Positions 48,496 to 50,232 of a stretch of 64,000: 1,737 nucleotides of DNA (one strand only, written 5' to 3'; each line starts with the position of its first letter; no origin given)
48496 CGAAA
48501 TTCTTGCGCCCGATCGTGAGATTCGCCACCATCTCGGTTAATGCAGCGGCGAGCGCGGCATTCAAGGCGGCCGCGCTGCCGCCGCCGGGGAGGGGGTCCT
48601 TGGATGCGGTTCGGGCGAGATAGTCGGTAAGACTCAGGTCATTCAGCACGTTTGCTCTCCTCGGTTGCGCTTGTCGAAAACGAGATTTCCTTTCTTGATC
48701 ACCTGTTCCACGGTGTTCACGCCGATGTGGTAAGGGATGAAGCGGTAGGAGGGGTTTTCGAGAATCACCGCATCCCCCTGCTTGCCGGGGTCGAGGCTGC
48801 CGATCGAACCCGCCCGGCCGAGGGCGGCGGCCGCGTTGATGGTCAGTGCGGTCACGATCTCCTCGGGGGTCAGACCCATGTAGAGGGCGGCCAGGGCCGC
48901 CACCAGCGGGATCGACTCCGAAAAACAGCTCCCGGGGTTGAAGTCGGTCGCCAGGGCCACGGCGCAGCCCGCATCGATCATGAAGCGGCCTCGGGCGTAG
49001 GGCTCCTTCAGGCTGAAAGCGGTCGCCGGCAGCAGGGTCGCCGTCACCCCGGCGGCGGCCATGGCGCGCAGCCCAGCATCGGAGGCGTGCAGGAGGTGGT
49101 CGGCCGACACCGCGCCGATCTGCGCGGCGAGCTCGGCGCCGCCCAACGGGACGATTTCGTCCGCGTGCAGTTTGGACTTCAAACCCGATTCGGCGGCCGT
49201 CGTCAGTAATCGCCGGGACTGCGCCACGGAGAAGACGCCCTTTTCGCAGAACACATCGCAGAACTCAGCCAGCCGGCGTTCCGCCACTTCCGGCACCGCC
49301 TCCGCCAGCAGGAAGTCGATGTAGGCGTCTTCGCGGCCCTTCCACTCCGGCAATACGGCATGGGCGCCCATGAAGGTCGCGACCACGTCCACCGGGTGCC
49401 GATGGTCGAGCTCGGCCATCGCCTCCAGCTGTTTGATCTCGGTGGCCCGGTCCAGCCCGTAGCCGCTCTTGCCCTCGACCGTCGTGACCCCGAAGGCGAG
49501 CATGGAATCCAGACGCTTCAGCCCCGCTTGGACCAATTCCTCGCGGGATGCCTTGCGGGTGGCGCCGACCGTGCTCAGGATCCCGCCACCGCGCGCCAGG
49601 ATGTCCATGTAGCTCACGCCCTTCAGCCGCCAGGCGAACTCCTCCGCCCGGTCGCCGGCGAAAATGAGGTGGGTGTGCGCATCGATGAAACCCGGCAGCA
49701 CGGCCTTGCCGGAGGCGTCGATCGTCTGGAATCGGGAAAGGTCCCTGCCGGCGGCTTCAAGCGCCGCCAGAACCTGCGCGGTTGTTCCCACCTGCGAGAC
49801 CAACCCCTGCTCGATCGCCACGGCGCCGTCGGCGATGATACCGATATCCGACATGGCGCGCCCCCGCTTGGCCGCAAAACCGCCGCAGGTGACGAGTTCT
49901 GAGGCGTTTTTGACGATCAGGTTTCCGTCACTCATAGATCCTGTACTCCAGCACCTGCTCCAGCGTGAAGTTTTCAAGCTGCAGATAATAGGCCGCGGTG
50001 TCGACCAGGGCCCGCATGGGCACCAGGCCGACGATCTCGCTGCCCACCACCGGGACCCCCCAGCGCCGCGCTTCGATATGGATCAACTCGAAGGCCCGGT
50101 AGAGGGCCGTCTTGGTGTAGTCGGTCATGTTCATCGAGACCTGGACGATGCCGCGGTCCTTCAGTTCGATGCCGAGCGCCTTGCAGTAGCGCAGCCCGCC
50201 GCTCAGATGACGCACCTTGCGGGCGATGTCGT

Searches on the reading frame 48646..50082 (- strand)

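Call 38: search_protein_families(library=pfam, max_evalue=0.00001, proteins=[window:48646-50082:-])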
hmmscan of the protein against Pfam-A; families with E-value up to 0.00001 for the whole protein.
window:48646-50082:- (479 aa): 2 families
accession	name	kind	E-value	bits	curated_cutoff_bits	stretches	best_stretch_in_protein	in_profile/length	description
PF07969.17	Amidohydro_3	-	1.5e-23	84.5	29.7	2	177-469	151-472/472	Amidohydrolase family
PF01979.26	Amidohydro_1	-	7.4e-17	62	25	1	128-468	2-345/345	Amidohydrolase family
